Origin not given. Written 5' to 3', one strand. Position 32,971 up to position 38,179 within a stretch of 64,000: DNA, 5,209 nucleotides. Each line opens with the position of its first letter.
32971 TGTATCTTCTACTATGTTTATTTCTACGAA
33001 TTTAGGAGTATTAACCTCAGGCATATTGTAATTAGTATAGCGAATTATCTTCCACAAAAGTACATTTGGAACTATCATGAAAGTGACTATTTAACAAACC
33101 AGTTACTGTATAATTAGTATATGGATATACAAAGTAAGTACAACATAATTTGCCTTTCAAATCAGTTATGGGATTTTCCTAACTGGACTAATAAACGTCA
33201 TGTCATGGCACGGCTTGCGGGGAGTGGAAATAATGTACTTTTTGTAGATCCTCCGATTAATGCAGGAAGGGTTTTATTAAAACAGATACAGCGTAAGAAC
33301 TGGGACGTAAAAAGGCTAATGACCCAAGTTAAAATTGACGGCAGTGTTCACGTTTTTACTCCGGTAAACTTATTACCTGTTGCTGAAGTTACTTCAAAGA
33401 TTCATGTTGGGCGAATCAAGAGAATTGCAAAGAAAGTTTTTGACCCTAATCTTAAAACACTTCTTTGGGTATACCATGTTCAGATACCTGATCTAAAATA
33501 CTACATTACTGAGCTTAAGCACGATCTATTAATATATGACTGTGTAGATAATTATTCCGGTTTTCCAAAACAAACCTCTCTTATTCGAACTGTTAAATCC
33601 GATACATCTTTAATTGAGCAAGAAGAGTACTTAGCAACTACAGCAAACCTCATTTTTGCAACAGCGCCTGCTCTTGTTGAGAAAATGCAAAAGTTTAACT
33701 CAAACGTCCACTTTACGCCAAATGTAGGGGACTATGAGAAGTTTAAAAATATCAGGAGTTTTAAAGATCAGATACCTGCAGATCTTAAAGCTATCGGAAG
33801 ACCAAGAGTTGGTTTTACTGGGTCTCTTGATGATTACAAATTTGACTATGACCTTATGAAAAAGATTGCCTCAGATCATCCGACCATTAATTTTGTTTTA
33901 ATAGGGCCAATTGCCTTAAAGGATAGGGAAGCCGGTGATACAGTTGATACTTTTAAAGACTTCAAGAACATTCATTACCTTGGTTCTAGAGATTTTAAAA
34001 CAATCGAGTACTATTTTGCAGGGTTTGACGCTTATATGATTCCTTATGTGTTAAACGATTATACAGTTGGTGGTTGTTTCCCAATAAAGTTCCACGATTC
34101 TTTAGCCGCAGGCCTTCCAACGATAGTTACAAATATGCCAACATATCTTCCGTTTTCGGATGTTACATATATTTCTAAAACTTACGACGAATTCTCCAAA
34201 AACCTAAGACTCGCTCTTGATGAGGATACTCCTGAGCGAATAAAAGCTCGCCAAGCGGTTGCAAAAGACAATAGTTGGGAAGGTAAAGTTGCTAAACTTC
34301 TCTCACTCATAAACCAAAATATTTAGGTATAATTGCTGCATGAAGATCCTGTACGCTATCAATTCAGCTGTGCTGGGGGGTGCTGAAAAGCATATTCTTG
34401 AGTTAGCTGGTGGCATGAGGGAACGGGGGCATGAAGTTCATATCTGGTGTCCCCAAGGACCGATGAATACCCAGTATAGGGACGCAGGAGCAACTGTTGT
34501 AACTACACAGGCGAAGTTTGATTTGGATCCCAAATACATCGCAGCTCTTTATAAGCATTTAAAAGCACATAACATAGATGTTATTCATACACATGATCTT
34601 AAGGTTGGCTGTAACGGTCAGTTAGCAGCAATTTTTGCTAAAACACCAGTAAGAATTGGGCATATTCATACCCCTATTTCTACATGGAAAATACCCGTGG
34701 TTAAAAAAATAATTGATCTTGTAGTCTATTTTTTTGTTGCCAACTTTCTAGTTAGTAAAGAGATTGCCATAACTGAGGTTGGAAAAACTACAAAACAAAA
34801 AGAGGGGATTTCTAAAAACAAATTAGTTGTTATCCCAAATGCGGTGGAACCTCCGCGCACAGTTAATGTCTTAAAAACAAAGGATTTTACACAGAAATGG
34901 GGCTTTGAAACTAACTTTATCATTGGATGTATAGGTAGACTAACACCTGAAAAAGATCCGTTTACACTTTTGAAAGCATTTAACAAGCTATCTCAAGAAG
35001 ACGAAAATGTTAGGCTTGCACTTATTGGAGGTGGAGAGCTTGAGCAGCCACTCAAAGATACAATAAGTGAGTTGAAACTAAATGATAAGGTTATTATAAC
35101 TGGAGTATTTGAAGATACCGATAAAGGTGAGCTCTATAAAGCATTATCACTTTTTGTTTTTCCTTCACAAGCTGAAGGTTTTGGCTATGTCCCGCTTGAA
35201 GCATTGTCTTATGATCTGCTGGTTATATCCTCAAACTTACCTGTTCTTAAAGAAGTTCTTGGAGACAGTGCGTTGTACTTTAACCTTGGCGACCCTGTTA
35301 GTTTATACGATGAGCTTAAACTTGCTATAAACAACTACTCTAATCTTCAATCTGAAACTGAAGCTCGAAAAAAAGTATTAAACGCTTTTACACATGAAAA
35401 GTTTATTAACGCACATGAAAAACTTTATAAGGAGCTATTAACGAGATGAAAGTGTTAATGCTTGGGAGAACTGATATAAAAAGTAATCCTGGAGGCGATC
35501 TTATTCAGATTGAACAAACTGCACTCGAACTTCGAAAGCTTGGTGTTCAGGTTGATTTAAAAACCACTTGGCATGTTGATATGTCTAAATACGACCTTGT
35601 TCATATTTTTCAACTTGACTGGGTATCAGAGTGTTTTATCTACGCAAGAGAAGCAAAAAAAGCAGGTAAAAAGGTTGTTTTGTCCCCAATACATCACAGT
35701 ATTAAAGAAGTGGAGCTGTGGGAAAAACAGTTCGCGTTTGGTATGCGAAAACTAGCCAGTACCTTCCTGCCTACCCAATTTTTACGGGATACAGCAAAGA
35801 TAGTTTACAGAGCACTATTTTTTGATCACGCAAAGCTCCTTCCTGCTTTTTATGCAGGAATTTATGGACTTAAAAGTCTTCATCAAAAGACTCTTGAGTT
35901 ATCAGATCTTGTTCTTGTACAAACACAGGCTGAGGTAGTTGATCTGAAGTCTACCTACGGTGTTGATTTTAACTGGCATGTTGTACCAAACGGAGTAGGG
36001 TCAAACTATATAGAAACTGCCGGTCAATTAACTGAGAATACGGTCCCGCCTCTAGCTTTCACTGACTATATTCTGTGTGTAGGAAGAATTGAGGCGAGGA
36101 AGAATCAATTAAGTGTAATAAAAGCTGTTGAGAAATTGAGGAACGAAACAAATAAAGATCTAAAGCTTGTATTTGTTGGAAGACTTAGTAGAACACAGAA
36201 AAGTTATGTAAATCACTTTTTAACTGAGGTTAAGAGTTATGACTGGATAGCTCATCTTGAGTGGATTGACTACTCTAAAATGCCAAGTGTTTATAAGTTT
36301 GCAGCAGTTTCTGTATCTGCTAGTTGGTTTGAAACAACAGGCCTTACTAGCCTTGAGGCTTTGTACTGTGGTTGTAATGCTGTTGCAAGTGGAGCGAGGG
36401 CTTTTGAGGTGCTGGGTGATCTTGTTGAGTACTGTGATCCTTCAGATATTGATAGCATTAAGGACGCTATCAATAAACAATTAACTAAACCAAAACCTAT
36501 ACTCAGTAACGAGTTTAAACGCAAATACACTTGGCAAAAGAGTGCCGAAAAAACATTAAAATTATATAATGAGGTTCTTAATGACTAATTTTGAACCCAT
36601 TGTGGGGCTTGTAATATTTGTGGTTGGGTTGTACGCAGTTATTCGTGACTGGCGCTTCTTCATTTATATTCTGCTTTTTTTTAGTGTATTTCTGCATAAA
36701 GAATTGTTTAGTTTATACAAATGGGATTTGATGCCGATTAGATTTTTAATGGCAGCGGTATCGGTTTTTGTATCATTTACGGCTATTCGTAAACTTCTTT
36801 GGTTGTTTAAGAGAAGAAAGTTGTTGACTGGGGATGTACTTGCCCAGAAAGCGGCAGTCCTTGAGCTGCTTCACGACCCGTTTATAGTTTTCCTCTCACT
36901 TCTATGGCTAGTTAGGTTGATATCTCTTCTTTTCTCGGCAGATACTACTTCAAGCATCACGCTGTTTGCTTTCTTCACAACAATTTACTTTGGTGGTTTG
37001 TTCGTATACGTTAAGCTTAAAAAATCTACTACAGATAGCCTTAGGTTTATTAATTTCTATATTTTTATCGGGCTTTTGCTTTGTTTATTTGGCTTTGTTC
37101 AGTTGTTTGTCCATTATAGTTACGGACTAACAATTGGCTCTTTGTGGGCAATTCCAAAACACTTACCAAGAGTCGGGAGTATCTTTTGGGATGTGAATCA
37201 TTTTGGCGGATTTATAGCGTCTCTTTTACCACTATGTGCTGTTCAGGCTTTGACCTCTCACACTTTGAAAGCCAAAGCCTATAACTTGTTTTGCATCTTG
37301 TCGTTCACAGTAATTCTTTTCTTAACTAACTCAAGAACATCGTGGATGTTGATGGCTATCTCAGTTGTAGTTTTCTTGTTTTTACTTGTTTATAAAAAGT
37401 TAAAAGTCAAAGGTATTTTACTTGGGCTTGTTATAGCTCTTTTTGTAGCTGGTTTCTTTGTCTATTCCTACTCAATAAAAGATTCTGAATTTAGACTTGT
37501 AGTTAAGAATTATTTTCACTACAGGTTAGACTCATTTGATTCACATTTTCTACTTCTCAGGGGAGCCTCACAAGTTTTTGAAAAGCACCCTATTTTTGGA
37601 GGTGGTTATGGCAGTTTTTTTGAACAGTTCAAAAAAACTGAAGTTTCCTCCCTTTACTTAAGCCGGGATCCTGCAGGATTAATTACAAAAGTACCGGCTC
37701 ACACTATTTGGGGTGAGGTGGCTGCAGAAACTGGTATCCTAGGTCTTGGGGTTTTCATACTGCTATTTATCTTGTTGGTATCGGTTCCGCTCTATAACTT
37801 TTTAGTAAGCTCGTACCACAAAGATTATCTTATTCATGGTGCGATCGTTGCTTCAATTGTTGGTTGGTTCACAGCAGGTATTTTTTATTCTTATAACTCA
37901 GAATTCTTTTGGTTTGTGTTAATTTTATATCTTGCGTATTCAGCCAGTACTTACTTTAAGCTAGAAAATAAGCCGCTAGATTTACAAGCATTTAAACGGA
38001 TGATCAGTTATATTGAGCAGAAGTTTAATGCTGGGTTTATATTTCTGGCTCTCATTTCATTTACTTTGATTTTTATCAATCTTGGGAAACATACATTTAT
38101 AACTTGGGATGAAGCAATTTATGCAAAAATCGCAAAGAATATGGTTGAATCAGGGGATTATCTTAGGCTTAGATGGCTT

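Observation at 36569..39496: Single 975-aa ORF fusing an O-antigen-ligase/polymerase (Wzy_C) domain to an ArnT/PMT-type GT-C glycosyltransferase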

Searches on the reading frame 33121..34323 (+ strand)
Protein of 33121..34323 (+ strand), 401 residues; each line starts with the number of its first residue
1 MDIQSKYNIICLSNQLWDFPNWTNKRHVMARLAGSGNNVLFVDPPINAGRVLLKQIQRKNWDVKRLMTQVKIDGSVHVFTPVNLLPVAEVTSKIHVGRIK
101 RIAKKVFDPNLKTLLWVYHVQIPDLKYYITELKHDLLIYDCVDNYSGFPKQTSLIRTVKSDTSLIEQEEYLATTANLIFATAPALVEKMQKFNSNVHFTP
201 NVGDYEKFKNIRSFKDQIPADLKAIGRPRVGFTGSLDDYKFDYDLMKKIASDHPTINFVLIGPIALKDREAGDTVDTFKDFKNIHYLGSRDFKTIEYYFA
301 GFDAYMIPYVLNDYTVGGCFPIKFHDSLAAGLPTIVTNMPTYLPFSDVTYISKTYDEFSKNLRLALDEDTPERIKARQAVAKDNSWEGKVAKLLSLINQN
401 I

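Call 7: search_protein_families(library=pfam, proteins=[window:33121-34323:+], max_evalue=0.01)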
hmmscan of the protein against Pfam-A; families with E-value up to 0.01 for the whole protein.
window:33121-34323:+ (401 aa): 2 families
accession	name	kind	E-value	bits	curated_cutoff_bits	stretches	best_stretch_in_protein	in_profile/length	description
PF13692.12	Glyco_trans_1_4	-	1e-06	29.5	27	1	228-340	2-109/142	Glycosyl transferases group 1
PF00534.26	Glycos_transf_1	-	0.0057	16.7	26.4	0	244-342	35-127/172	Glycosyl transferases group 1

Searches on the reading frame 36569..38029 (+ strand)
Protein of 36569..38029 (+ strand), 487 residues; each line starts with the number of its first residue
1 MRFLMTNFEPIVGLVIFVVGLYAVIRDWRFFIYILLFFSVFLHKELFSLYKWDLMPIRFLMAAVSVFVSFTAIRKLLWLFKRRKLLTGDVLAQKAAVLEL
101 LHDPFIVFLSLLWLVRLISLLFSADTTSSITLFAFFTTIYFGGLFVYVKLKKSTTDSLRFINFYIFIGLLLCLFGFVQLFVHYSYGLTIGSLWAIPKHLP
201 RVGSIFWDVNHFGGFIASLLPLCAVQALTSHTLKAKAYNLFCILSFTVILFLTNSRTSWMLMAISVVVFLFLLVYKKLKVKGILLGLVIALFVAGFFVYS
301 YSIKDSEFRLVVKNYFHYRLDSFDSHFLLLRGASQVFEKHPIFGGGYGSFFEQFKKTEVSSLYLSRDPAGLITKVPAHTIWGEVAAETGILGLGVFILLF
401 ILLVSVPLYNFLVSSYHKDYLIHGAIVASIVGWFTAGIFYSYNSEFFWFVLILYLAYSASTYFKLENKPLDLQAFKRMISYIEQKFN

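Call 48: search_solved_structures(query=A2, max_evalue=10, show_alignments=3)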
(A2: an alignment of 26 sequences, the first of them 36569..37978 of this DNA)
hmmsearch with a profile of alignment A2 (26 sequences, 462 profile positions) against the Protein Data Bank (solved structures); distinct sequences matched with E-value up to 10: 1.
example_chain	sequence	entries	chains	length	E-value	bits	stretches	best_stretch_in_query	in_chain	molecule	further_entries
7tpg_B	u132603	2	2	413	1.4e-05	27.4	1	219-419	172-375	Putative cell surface polysaccharide polymerase/ligase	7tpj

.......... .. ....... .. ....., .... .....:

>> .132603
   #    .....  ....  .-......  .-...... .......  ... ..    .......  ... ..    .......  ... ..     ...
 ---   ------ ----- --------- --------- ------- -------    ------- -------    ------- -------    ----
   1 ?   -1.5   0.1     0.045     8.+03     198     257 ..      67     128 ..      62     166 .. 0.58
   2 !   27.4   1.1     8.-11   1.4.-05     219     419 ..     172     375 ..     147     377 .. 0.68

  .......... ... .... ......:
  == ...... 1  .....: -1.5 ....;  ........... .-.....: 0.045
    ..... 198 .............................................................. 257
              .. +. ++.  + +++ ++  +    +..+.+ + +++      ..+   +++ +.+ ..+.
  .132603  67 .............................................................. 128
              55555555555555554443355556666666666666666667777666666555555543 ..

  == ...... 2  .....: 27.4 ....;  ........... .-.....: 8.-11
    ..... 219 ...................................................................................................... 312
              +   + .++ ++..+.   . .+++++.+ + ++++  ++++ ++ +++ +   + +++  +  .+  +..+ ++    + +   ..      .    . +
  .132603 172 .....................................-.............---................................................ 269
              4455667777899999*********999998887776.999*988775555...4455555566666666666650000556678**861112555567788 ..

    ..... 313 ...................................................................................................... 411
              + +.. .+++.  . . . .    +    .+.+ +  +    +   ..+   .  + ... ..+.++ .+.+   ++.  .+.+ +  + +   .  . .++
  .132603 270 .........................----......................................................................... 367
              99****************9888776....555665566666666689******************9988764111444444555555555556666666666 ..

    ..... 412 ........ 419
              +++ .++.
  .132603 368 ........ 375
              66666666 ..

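Call 62: search_protein_representatives(protein=window:36569-38029:+)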
Query: 487 residues. Proteins with E-value up to 0.001 (for the whole library): 642; up to 1e-10: 104; up to 1e-30: 51. The best 150 are listed.
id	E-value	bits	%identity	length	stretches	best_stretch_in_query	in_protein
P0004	5.3e-143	494.0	52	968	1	5-469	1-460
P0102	3.2e-115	402.4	46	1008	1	5-466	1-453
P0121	1.5e-108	380.4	42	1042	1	7-460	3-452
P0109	4.9e-108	378.7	45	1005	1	9-463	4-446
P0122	8.0e-106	371.4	48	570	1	29-460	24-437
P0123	4.0e-102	359.2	42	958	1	12-460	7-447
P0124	1.3e-100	354.3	44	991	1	14-460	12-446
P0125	1.1e-99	351.1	43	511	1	9-460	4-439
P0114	1.1e-98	347.9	44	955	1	13-465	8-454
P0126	1.3e-98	347.7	41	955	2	7-459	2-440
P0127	1.3e-84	301.4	41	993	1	7-458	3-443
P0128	4.5e-82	293.1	41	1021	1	14-462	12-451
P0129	1.7e-81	291.2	45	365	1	9-374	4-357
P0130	2.4e-80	287.4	41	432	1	12-448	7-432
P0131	5.0e-72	259.9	38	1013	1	11-465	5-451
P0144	6.4e-54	200.2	33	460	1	12-453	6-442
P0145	3.2e-53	197.9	34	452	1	11-457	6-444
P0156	9.8e-36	140.3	34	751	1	29-460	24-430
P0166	3.8e-31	125.1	32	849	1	35-460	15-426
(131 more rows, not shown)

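Call 63: find_encoding_contigs(protein=P0144, flank=6000, max_places=2)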
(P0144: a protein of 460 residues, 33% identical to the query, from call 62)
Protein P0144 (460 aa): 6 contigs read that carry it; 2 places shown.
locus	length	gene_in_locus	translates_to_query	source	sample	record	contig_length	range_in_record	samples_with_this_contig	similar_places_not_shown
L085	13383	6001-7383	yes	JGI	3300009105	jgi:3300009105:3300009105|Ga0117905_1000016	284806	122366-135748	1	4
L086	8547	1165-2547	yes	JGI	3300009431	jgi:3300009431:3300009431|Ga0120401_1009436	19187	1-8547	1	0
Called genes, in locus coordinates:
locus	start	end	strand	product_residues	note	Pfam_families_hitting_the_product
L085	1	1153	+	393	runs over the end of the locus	PF00534:Glycos_transf_1, PF13692:Glyco_trans_1_4, PF13524:Glyco_trans_1_2 (weak)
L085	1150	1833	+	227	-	PF00535:Glycos_transf_2, PF10111:Glyco_tranf_2_2, PF13641:Glyco_tranf_2_3 (weak)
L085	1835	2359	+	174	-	PF00710:Asparaginase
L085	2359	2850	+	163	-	PF06185:YecM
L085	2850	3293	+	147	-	PF04191:PEMT, PF04140:ICMT (weak)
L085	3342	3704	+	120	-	PF00903:Glyoxalase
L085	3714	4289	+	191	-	PF01928:CYTH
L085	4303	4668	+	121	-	-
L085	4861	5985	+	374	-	PF13477:Glyco_trans_4_2, PF13439:Glyco_transf_4, PF13579:Glyco_trans_4_4, PF02350:Epimerase_2 (weak), PF00534:Glycos_transf_1, PF13692:Glyco_trans_1_4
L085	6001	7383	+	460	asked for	PF04932:Wzy_C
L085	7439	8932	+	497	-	PF02366:PMT, PF13231:PMT_2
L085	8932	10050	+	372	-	PF00534:Glycos_transf_1, PF13692:Glyco_trans_1_4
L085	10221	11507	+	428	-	PF04932:Wzy_C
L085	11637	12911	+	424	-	PF01943:Polysacc_synt, PF13440:Polysacc_synt_3, PF03023:MurJ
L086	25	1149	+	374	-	PF13477:Glyco_trans_4_2, PF13439:Glyco_transf_4, PF13579:Glyco_trans_4_4, PF02350:Epimerase_2 (weak), PF00534:Glycos_transf_1, PF13692:Glyco_trans_1_4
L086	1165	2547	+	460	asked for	PF04932:Wzy_C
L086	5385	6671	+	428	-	PF04932:Wzy_C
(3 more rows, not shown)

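Call 64: find_encoding_contigs(protein=P0145, flank=6000, max_places=2)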
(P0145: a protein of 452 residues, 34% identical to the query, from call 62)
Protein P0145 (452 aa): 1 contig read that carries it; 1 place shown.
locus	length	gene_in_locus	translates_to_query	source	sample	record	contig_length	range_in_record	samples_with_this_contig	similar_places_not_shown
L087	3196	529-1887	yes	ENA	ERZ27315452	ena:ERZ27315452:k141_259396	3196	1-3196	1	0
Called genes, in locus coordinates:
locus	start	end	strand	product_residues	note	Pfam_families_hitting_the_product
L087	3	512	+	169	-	?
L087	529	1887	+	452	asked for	PF04932:Wzy_C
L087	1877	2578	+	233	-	PF02366:PMT, PF13231:PMT_2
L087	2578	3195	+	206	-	?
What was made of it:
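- The pair also works as separate proteins in some lineages (calls 63, 64).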

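Call 72: find_encoding_contigs(protein=P0156, flank=8000, max_places=1)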
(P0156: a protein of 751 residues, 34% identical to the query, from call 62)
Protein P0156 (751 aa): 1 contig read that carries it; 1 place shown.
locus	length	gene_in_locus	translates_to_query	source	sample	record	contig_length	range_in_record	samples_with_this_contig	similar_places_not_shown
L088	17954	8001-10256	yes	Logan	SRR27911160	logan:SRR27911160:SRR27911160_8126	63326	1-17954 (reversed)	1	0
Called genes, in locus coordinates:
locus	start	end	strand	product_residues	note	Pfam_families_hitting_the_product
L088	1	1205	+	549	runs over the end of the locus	PF02366:PMT (weak), PF13231:PMT_2 (weak)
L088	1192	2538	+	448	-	PF00534:Glycos_transf_1, PF13692:Glyco_trans_1_4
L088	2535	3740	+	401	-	PF13439:Glyco_transf_4, PF13477:Glyco_trans_4_2, PF13579:Glyco_trans_4_4, PF00534:Glycos_transf_1, PF13692:Glyco_trans_1_4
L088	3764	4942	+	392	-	PF00534:Glycos_transf_1, PF13692:Glyco_trans_1_4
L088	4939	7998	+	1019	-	PF04932:Wzy_C, PF02366:PMT, PF13231:PMT_2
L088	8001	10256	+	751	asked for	PF04932:Wzy_C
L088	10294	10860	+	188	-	-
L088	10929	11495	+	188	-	-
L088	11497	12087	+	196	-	-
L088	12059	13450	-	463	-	-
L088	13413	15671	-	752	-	-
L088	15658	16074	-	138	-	-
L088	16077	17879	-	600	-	PF19830:DUF6311 (weak)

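Call 73: find_encoding_contigs(protein=P0166, flank=8000, max_places=1)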
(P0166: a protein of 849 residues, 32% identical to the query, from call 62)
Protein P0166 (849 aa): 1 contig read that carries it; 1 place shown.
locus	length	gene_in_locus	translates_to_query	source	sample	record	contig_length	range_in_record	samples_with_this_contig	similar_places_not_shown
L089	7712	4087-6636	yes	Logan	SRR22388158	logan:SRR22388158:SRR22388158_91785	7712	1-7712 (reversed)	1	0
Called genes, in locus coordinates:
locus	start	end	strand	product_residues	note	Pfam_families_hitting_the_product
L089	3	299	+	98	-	?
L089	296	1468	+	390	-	PF09594:GT87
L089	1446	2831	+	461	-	PF13231:PMT_2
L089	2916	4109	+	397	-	PF13439:Glyco_transf_4, PF13692:Glyco_trans_1_4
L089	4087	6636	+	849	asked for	PF04932:Wzy_C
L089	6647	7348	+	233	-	PF00535:Glycos_transf_2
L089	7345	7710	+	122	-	?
